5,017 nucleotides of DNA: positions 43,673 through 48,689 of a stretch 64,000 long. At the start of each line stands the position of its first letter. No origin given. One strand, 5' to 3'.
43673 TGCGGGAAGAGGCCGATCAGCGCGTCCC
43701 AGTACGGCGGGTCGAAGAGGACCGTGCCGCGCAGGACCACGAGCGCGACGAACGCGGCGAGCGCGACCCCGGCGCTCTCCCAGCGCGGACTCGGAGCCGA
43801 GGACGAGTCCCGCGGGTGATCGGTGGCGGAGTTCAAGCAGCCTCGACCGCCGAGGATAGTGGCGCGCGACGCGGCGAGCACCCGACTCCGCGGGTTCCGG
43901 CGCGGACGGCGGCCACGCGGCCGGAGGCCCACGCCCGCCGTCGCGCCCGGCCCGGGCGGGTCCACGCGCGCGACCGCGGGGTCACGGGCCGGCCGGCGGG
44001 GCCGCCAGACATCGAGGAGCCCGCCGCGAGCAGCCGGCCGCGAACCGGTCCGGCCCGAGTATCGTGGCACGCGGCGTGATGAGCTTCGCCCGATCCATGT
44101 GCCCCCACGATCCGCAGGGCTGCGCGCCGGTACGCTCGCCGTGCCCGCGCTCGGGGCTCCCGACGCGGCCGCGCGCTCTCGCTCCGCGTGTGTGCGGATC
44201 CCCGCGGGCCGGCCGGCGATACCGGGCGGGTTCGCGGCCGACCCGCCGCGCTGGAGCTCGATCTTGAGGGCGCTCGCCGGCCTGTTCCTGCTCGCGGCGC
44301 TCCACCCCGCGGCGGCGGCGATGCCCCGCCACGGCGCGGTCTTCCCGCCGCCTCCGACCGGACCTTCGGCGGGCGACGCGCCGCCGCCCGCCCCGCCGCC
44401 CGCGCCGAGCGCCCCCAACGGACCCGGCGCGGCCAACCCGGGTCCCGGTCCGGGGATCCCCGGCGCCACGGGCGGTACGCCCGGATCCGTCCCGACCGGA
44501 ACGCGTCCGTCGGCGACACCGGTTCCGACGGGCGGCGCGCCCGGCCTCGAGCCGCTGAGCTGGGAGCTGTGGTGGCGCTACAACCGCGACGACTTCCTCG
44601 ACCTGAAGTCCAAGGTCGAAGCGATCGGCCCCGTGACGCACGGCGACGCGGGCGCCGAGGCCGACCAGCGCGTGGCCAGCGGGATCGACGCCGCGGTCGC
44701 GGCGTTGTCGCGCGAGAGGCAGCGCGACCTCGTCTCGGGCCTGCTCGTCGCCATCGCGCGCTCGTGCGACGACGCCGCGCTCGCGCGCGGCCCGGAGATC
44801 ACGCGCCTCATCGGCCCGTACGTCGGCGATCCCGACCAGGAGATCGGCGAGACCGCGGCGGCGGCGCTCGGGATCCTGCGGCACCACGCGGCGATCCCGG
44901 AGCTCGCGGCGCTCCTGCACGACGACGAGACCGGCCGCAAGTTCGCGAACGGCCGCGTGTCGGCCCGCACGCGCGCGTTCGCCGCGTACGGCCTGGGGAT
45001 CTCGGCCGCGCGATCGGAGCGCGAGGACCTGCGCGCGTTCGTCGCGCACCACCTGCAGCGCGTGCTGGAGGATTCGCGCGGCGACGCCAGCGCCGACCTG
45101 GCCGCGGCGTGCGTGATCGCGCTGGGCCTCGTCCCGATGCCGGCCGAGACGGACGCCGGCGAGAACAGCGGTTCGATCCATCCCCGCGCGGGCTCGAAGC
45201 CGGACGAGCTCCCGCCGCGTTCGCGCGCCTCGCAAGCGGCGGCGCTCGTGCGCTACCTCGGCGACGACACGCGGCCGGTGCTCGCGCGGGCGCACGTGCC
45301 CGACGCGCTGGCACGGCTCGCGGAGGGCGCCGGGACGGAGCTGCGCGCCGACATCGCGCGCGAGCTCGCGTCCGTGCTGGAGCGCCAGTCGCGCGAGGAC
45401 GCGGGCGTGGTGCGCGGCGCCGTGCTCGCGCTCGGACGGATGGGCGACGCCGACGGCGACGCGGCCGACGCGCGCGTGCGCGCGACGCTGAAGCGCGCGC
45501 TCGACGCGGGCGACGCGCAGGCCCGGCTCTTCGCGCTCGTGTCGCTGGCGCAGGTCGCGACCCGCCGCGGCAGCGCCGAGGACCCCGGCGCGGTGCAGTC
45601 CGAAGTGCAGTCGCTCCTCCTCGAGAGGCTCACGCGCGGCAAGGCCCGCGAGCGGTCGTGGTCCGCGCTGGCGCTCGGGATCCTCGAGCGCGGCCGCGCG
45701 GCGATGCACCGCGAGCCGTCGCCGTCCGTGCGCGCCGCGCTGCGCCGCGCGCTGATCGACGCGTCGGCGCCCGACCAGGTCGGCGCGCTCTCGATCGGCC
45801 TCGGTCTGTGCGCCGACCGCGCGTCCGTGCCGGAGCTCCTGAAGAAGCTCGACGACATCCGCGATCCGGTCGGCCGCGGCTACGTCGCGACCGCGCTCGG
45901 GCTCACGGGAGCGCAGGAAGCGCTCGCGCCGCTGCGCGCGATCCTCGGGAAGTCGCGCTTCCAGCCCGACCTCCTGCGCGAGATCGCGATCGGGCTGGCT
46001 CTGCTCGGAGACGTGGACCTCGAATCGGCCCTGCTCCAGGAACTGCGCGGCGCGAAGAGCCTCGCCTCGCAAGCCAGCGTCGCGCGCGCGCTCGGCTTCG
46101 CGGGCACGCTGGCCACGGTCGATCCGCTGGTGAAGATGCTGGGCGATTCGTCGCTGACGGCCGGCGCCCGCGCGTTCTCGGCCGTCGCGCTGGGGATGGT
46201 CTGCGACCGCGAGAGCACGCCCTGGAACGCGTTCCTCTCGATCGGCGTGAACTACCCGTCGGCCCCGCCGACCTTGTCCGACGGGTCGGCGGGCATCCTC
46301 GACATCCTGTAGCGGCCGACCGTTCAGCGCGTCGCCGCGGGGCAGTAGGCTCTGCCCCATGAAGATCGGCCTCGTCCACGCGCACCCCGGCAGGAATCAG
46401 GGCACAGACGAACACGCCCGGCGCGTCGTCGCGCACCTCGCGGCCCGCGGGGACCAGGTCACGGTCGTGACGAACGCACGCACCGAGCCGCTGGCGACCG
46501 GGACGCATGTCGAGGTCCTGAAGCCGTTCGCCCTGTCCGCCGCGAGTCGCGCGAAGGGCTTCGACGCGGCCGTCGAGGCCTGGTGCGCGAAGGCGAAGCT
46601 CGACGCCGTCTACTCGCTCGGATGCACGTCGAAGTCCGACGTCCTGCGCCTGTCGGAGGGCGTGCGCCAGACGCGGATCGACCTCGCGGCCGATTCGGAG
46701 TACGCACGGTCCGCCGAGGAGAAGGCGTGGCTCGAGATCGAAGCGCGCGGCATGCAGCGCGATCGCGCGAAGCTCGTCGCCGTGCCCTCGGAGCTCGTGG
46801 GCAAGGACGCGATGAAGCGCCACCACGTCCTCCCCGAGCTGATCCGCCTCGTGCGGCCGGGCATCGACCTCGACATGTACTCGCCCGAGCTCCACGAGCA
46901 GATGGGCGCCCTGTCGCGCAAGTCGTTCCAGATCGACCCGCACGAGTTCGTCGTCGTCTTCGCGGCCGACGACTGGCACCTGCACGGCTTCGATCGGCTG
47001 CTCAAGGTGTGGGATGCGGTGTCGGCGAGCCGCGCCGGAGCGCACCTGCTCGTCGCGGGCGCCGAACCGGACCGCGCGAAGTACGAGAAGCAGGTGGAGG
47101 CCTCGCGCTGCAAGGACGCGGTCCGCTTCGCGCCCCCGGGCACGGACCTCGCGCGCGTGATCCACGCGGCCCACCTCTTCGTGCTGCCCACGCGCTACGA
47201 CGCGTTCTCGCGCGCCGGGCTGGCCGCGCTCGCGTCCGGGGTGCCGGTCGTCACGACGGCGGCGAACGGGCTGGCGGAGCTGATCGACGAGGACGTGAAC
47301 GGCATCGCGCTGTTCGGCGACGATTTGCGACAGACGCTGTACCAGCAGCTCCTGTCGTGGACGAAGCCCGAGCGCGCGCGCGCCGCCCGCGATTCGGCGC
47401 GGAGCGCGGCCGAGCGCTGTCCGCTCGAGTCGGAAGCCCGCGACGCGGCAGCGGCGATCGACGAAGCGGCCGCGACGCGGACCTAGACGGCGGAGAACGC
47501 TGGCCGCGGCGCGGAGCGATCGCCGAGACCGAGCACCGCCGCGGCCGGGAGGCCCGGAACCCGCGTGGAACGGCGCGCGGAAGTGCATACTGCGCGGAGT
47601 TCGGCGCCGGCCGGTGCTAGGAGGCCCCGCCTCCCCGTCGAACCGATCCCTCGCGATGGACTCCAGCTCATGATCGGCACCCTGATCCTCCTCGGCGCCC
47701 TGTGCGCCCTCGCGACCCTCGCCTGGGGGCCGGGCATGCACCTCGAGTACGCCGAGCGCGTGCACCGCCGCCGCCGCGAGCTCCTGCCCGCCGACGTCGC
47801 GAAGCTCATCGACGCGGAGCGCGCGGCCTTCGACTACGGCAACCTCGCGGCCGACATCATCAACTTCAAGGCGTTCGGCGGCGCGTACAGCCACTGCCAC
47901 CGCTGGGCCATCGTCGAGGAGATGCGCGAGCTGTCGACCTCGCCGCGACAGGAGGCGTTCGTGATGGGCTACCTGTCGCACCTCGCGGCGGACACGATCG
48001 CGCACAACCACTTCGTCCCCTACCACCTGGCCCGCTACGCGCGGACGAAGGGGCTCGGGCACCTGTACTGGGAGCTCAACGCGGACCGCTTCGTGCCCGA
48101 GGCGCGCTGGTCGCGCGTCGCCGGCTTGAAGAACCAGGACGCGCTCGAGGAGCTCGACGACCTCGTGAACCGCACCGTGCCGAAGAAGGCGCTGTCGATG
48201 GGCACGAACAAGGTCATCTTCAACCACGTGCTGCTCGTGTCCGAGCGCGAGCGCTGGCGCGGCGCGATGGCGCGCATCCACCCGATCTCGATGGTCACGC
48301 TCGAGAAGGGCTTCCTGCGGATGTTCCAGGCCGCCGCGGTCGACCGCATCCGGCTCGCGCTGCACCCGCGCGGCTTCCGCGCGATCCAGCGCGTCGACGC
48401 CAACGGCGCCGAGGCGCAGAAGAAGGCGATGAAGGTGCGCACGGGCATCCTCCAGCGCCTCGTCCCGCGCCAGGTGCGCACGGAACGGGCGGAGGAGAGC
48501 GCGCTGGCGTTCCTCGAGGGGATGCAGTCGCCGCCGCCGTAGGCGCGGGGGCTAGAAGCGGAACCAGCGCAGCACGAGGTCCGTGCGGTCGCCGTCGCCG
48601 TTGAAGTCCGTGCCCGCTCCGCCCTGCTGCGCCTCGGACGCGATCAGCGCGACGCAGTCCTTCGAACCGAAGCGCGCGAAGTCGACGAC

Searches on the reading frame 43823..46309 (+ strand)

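Call 20: search_protein_families(library=pfam, proteins=[window:43823-46309:+], max_evalue=0.01)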
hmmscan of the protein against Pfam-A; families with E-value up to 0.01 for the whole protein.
window:43823-46309:+ (829 aa): 1 family
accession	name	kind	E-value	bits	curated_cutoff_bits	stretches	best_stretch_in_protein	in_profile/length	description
PF13646.12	HEAT_2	-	4e-13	49.9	27.7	2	319-370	25-76/88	HEAT repeats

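Call 21: search_protein_families(library=ncbifam, proteins=[window:43823-46309:+], max_evalue=0.1)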
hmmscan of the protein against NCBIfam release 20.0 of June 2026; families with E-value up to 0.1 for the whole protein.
window:43823-46309:+ (829 aa): 2 families
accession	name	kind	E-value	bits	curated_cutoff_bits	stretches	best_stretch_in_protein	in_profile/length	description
NF045662.1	DVU0298_fam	equivalog_domain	2.8e-07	30.3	75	0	668-708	146-185/213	DVU0298 family protein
NF058502.1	phyc_lyase_CpcE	equivalog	0.014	14.9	330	0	337-414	85-163/260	C-phycocyanin alpha-cysteine-84 phycocyanobilin lyase subunit CpcE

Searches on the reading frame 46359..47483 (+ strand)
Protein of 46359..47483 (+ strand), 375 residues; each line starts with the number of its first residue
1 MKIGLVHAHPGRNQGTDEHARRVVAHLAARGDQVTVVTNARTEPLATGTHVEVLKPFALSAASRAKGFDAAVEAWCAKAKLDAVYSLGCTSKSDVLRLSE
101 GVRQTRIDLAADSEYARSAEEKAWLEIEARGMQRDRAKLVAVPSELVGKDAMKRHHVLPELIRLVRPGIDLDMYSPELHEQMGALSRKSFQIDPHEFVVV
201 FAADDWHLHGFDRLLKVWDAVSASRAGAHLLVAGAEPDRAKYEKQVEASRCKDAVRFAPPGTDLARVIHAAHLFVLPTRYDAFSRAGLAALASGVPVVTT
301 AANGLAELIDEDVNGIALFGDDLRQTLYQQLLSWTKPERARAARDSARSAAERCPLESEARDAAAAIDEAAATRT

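Call 20: search_protein_families(library=pfam, proteins=[window:46359-47483:+], max_evalue=0.01)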
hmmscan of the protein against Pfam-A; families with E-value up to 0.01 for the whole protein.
window:46359-47483:+ (375 aa): 5 families
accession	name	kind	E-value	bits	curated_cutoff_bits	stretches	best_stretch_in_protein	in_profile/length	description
PF13692.12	Glyco_trans_1_4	-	2e-20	73.9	27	1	198-331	3-136/142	Glycosyl transferases group 1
PF00534.26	Glycos_transf_1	-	3.4e-19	69.4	26.4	1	187-319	6-141/172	Glycosyl transferases group 1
PF20706.3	GT4-conflict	-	4.1e-11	42.9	26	1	188-315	191-326/385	Family 4 Glycosyltransferase in conflict systems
PF13439.12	Glyco_transf_4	-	1.3e-09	38.7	28.5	1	15-172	3-169/170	Glycosyltransferase Family 4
PF13579.12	Glyco_trans_4_4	-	0.00021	22.1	29.7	0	15-166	2-156/158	Glycosyl transferase 4-like domain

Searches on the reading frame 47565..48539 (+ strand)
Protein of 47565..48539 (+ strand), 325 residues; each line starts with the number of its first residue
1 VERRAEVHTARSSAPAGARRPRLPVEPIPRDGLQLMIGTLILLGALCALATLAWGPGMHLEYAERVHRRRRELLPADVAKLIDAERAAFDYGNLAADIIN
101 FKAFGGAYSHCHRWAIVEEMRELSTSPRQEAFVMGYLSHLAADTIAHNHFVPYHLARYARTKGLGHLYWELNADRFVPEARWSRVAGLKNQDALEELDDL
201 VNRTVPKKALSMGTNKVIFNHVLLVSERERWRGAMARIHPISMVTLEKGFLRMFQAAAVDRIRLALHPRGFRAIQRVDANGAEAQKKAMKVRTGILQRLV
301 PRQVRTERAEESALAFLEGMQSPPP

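Call 20: search_protein_families(library=pfam, proteins=[window:47565-48539:+], max_evalue=0.01)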
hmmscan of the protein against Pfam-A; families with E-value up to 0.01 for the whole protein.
window:47565-48539:+ (325 aa): 1 family
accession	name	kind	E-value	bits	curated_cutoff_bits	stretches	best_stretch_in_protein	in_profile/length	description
PF00882.24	Zn_dep_PLPC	-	1.8e-15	57.7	26.8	1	58-179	1-126/167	Zinc dependent phospholipase C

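Call 21: search_protein_families(library=ncbifam, proteins=[window:47565-48539:+], max_evalue=0.1)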
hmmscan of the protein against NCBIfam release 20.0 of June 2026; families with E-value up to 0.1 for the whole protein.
window:47565-48539:+ (325 aa): 0 families
